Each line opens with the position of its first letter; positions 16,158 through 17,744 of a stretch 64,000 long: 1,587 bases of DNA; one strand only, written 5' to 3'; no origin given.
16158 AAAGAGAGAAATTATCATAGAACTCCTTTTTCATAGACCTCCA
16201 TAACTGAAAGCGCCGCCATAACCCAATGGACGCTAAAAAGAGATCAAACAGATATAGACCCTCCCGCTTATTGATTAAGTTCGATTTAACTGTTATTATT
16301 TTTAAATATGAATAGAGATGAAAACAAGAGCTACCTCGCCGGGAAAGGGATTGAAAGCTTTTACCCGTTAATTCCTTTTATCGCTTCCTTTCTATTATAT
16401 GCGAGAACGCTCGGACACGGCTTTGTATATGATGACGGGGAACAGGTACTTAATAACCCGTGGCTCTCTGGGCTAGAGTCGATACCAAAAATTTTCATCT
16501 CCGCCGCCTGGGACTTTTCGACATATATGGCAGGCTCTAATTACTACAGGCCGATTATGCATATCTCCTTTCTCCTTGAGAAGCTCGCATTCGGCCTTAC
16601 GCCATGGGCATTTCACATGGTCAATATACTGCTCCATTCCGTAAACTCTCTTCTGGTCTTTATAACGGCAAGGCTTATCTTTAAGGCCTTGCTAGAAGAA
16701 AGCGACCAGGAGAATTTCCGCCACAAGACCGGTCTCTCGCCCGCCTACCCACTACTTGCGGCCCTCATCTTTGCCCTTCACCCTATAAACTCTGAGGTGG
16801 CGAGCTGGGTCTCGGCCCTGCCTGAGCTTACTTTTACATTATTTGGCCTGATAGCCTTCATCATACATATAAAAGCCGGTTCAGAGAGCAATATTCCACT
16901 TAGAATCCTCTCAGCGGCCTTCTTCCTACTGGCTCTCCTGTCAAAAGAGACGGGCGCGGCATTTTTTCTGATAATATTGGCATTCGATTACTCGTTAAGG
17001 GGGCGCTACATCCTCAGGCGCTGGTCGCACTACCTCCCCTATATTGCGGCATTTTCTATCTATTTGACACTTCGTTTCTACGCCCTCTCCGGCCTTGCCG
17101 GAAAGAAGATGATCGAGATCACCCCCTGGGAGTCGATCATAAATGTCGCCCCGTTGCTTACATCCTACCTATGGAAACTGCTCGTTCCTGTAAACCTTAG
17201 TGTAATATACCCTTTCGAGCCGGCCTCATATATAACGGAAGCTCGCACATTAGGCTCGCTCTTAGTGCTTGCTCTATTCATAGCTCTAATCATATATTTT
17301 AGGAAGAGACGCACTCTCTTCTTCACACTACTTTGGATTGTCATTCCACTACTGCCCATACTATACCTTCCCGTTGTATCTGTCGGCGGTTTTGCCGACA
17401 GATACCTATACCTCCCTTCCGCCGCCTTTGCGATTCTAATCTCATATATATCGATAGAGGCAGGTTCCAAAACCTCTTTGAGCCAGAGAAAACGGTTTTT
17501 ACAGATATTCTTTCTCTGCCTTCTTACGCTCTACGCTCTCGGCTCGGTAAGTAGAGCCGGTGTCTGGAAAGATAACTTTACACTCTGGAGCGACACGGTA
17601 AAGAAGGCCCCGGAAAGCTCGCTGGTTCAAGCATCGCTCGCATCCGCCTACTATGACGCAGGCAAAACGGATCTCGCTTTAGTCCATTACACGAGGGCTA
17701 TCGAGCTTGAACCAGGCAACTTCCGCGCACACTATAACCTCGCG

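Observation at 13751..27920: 14-kb envelope cluster mixing cytochromes, NHL, TMTC/TPR, FGE-domain and spermidine-synthase-like proteins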

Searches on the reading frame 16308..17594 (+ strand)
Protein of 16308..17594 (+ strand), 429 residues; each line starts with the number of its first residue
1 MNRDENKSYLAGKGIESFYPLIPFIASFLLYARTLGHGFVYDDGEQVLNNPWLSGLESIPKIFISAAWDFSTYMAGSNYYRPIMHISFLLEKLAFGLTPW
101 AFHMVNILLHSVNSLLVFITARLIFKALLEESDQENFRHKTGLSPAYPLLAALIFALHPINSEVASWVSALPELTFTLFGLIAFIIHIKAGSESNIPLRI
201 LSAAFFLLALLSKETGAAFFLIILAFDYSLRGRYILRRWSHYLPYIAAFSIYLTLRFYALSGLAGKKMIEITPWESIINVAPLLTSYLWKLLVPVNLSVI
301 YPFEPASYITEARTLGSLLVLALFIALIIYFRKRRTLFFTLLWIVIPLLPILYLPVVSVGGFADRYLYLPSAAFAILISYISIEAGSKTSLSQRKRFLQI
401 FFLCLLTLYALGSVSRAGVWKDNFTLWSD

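Call 34: search_solved_structures(query=window:16308-17594:+, max_evalue=10, show_alignments=2)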
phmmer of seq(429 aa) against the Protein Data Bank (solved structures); distinct sequences matched with E-value up to 10: 0.

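Call 35: search_protein_families(library=pfam, proteins=[window:16308-17582:+], max_evalue=10)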
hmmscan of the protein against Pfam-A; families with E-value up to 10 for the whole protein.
window:16308-17582:+ (425 aa): 0 families

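Call 49: search_solved_structures(query=A3, max_evalue=10, show_alignments=2)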
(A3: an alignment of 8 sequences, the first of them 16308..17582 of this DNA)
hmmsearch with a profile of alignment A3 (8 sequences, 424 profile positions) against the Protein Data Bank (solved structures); distinct sequences matched with E-value up to 10: 0.

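Call 50: find_homologous_proteins(query=A3, max_evalue=0.001)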
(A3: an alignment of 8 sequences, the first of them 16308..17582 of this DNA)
Query A3 (8 sequences) (425 aa, profile of the alignment): 797 proteins with E <= 0.001 among 8000 candidates; the best 120 are listed.
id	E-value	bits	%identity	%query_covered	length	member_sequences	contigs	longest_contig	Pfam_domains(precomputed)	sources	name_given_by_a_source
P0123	2.9e-162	559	100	100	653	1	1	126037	PF03704.24,PF13431.13,PF23914.2,PF13414.13,PF13176.13,PF13428.13,PF14559.13,PF24575.2,PF13371.13,PF00515.35,PF13424.13,PF13432.13,PF13429.13,PF13181.13,PF14561.13,PF07719.24,PF13174.13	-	-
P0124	4.5e-159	548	46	95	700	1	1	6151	PF03704.24,PF13414.13,PF16918.12,PF23558.2,PF12569.15,PF13374.13,PF24575.2,PF00515.35,PF13424.13,PF13429.13,PF14561.13,PF07719.24,PF13174.13,PF13431.13,PF23914.2,PF13176.13,PF13428.13,PF25064.2,PF14559.13,PF13371.13,PF12895.14,PF21033.5,PF13432.13,PF13181.13,PF10373.16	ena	-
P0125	2.4e-137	477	38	94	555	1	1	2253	PF14559.13,PF24575.2,PF13431.13,PF13414.13,PF00515.35,PF13424.13,PF13432.13,PF13428.13,PF13181.13,PF07719.24,PF13174.13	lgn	-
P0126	1.1e-136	474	41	96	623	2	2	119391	PF13431.13,PF23914.2,PF13414.13,PF13176.13,PF13428.13,PF13374.13,PF07721.21,PF14559.13,PF24575.2,PF13371.13,PF17874.8,PF00515.35,PF12895.14,PF13424.13,PF21033.5,PF13432.13,PF13429.13,PF13181.13,PF07719.24,PF13174.13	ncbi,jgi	-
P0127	1.3e-136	474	40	96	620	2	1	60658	PF13431.13,PF23914.2,PF13414.13,PF13176.13,PF12569.15,PF13428.13,PF13374.13,PF14559.13,PF24575.2,PF13371.13,PF00515.35,PF12895.14,PF13424.13,PF21033.5,PF13432.13,PF13429.13,PF13181.13,PF14561.13,PF07719.24,PF13174.13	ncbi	-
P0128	1.9e-136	474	42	94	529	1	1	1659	PF14559.13,PF13431.13,PF13414.13,PF00515.35,PF13424.13,PF13176.13,PF13432.13,PF13181.13,PF07719.24,PF13174.13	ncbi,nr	ncbi:MAG: tetratricopeptide repeat protein, partial [Proteobacteria bacterium]|nr:tetratricopeptide 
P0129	1.6e-135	471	46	95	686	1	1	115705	PF13431.13,PF23914.2,PF13414.13,PF13176.13,PF13428.13,PF13374.13,PF07721.21,PF14559.13,PF24575.2,PF13371.13,PF00515.35,PF13424.13,PF21033.5,PF13432.13,PF13429.13,PF13181.13,PF07719.24,PF13174.13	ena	-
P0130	1.1e-134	468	40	96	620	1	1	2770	PF13431.13,PF23914.2,PF13414.13,PF13176.13,PF13428.13,PF13374.13,PF07721.21,PF14559.13,PF24575.2,PF13371.13,PF17874.8,PF00515.35,PF12895.14,PF13424.13,PF21033.5,PF13432.13,PF13429.13,PF13181.13,PF07719.24,PF13174.13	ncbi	ncbi:MAG: tetratricopeptide repeat protein [Thermodesulfobacteriota bacterium]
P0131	7.7e-134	465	46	100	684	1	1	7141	PF13431.13,PF23914.2,PF13414.13,PF13176.13,PF12569.15,PF13428.13,PF13374.13,PF07721.21,PF14559.13,PF24575.2,PF13371.13,PF00515.35,PF12895.14,PF13424.13,PF21033.5,PF13432.13,PF13429.13,PF13181.13,PF14561.13,PF07719.24,PF13174.13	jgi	jgi:tetratricopeptide (TPR) repeat protein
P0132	9.4e-134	465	42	91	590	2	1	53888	PF13431.13,PF23914.2,PF13414.13,PF13176.13,PF13428.13,PF13374.13,PF14559.13,PF24575.2,PF13371.13,PF00515.35,PF12895.14,PF13424.13,PF21033.5,PF13432.13,PF13429.13,PF13181.13,PF07719.24,PF13174.13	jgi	-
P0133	2.7e-132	460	40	96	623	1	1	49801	PF13431.13,PF23914.2,PF13414.13,PF13176.13,PF13428.13,PF07721.21,PF14559.13,PF24575.2,PF13371.13,PF00515.35,PF12895.14,PF13424.13,PF21033.5,PF13432.13,PF13181.13,PF14561.13,PF07719.24,PF13174.13,PF10373.16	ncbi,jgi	-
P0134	7.0e-132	459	39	96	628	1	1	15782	PF13431.13,PF23914.2,PF13414.13,PF13176.13,PF13428.13,PF14559.13,PF24575.2,PF13371.13,PF00515.35,PF12895.14,PF13424.13,PF21033.5,PF13432.13,PF13181.13,PF14561.13,PF07719.24,PF13174.13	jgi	-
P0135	3.3e-131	456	37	94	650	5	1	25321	PF03704.24,PF13431.13,PF13414.13,PF13176.13,PF13428.13,PF13374.13,PF07721.21,PF14559.13,PF24575.2,PF13371.13,PF17874.8,PF00515.35,PF12895.14,PF13424.13,PF21033.5,PF13432.13,PF06552.19,PF13429.13,PF13181.13,PF14561.13,PF07719.24,PF13174.13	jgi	jgi:tetratricopeptide (TPR) repeat protein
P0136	1.7e-128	448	46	96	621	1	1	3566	PF03704.24,PF13431.13,PF23914.2,PF13414.13,PF23558.2,PF13176.13,PF13428.13,PF13374.13,PF07721.21,PF14559.13,PF24575.2,PF00515.35,PF12895.14,PF13424.13,PF13432.13,PF13181.13,PF07719.24,PF13174.13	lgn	-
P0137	2.3e-128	447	40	93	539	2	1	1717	PF13431.13,PF13414.13,PF13428.13,PF13374.13,PF14559.13,PF24575.2,PF13371.13,PF00515.35,PF13424.13,PF21033.5,PF13432.13,PF13181.13,PF07719.24,PF13174.13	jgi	jgi:hypothetical protein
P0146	4.9e-124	433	39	100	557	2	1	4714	PF25063.1,PF13431.13,PF13414.13,PF13176.13,PF13428.13,PF13374.13,PF14559.13,PF24575.2,PF13371.13,PF17874.8,PF00515.35,PF12895.14,PF13424.13,PF21033.5,PF13432.13,PF13429.13,PF13181.13,PF07719.24,PF13174.13,PF13231.13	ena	-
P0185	6.2e-112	393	38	95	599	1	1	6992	PF13431.13,PF13414.13,PF13176.13,PF13428.13,PF13374.13,PF14559.13,PF13371.13,PF00515.35,PF13424.13,PF13432.13,PF13181.13,PF07719.24,PF13174.13,PF13231.13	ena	-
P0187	2.1e-111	391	37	92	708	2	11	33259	PF25063.1,PF13431.13,PF23914.2,PF13414.13,PF13176.13,PF13428.13,PF13374.13,PF14559.13,PF13371.13,PF00515.35,PF13424.13,PF21033.5,PF13432.13,PF13181.13,PF07719.24,PF13174.13,PF13231.13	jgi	jgi:tetratricopeptide (TPR) repeat protein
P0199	1.5e-105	372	37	94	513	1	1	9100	PF13431.13,PF13414.13,PF00515.35,PF13432.13,PF13181.13,PF07719.24,PF13231.13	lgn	-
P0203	2.1e-104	368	38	94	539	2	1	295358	PF13414.13,PF00515.35,PF13424.13,PF13176.13,PF13432.13,PF13428.13,PF13181.13,PF07719.24,PF13231.13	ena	-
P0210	9.2e-101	356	36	96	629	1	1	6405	PF13431.13,PF23914.2,PF13414.13,PF13176.13,PF13428.13,PF25064.2,PF13374.13,PF07721.21,PF14559.13,PF24575.2,PF13371.13,PF00515.35,PF12895.14,PF13424.13,PF21033.5,PF13432.13,PF13429.13,PF13181.13,PF07719.24,PF13174.13,PF13231.13,PF20308.5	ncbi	-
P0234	3.8e-85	305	32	94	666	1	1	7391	PF13431.13,PF23914.2,PF13414.13,PF13176.13,PF13428.13,PF13374.13,PF07721.21,PF14559.13,PF13371.13,PF00515.35,PF13424.13,PF21033.5,PF13432.13,PF13181.13,PF07719.24,PF13174.13,PF13231.13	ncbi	-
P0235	4.1e-85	305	30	93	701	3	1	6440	PF13431.13,PF23914.2,PF13414.13,PF02366.25,PF13176.13,PF13428.13,PF13374.13,PF14559.13,PF00515.35,PF13424.13,PF13432.13,PF13181.13,PF07719.24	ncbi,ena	-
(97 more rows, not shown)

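Call 62: predict_structure(alignment_id=A4)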
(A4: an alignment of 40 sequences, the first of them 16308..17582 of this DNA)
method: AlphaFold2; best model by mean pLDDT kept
length: 425 residues; sequences in the alignment: 40
mean_pLDDT: 90.8   pTM: 0.92
mean pLDDT of the five models: 90.8, 90.0, 89.5, 89.3, 89.2
residues with pLDDT >= 90: 323; 70-90: 66; 50-70: 33; < 50: 3
segments of 3 or more residues with pLDDT < 50: 1-3
pLDDT, mean of each block of 10 residues (from residue 1): 54 82 98 97 92 96 92 79 97 97 98 98 92 65 85 98 96 98 97 88 98 95 96 92 97 95 77 91 95 93 91 97 97 95 95 64 90 98 84 88 97 95 88
secondary structure, 60 per line:
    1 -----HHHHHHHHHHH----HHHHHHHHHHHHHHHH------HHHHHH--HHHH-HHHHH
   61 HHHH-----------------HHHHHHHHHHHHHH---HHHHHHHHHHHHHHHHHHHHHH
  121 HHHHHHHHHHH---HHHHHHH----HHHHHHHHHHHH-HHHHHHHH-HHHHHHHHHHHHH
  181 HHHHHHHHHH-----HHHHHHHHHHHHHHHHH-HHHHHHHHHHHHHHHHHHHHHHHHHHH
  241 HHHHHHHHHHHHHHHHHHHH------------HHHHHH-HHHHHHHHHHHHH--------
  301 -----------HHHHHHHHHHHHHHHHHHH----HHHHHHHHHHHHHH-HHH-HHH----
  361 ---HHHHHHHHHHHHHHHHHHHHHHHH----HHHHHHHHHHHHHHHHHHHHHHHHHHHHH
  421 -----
elements in order: H6-16 H21-36 H43-48 H51-54 H56-64 H82-95 H99-131 H135-141 H146-157 H159-166 H168-190 H196-212 H214-260 H273-278 H280-292 H312-330 H335-348 H364-387 H392-420

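Call 68: fold_search(model_id=the predicted structure, library=pdb)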
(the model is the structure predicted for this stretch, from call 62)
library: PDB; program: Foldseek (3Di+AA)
matches with E <= 10: 243; with E <= 0.001: 7
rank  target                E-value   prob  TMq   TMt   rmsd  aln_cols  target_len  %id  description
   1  7oci_F                2.4e-04  1.00  0.53  0.37  12.5       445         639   13  Cryo-EM structure of yeast Ost6p containing oligosaccharyltransferase complex (released 2022-02-16)
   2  5gmy_A                3.5e-04  1.00  0.45  0.26  14.3       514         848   14  Crystal structure of the Archaeoglobus fulgidus oligosaccharyltransferase (O29867_ARCFU) tethered with an acceptor pep (released 2017-02-01)
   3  8agc_A                3.8e-04  1.00  0.53  0.35  12.6       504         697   14  Structure of yeast oligosaccharylransferase complex with lipid-linked oligosaccharide and non-acceptor peptide bound (released 2022-12-07)
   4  9i5k_A                5.1e-04  1.00  0.53  0.47  12.1       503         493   13  Structure of the Chaetomium thermophilum Pmt4 homodimer (C2 symmetry) (released 2025-12-24)
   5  6ftg_5                8.4e-04  1.00  0.49  0.35  14.6       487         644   14  Subtomogram average of OST-containing ribosome-translocon complexes from canine rough microsomal membranes (released 2018-03-21)
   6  6s7t_A                9.1e-04  1.00  0.51  0.33  14.5       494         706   12  Cryo-EM structure of human oligosaccharyltransferase complex OST-B (released 2019-12-18)
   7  6ezn_F                9.5e-04  1.00  0.53  0.37  13.0       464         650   14  Cryo-EM structure of the yeast oligosaccharyltransferase (OST) complex (released 2018-01-17)
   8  3wak                  1.3e-03  1.00  0.43  0.24  13.6       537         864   13  Crystal structure of the Archaeoglobus fulgidus oligosaccharyltransferase (O29867_ARCFU) in the apo form (released 2013-10-30)
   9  6s7o_A                1.5e-03  1.00  0.53  0.37  11.2       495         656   14  Cryo-EM structure of human oligosaccharyltransferase complex OST-A (released 2019-12-18)
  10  5f15                  2.3e-03  1.00  0.40  0.33  11.8       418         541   13  Crystal Structure of ArnT from Cupriavidus metallidurans bound to Undecaprenyl phosphate (released 2016-02-17)
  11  8agb_A                2.7e-03  1.00  0.52  0.36  13.2       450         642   14  Structure of yeast oligosaccharylransferase complex with lipid-linked oligosaccharide bound (released 2022-12-07)
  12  7e9s_A                3.9e-03  1.00  0.50  0.28  11.7       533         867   12  Archaeal oligosaccharyltransferase AglB from Archaeoglobus fulgidus in complex with an inhibitory peptide and a dolich (released 2021-09-08)
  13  7w72_U                4.4e-03  1.00  0.42  0.43  13.5       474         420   15  Structure of a human glycosylphosphatidylinositol (GPI) transamidase (released 2022-02-16)
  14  8pn9_A                6.6e-03  1.00  0.47  0.34  12.3       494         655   14  Structure of human oligosaccharyltransferase OST-A complex bound to NGI-1 (released 2024-05-08)
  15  5ogl_A                7.8e-03  1.00  0.51  0.33  12.4       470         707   14  Structure of bacterial oligosaccharyltransferase PglB in complex with an acceptor peptide and an lipid-linked oligosac (released 2017-10-25)
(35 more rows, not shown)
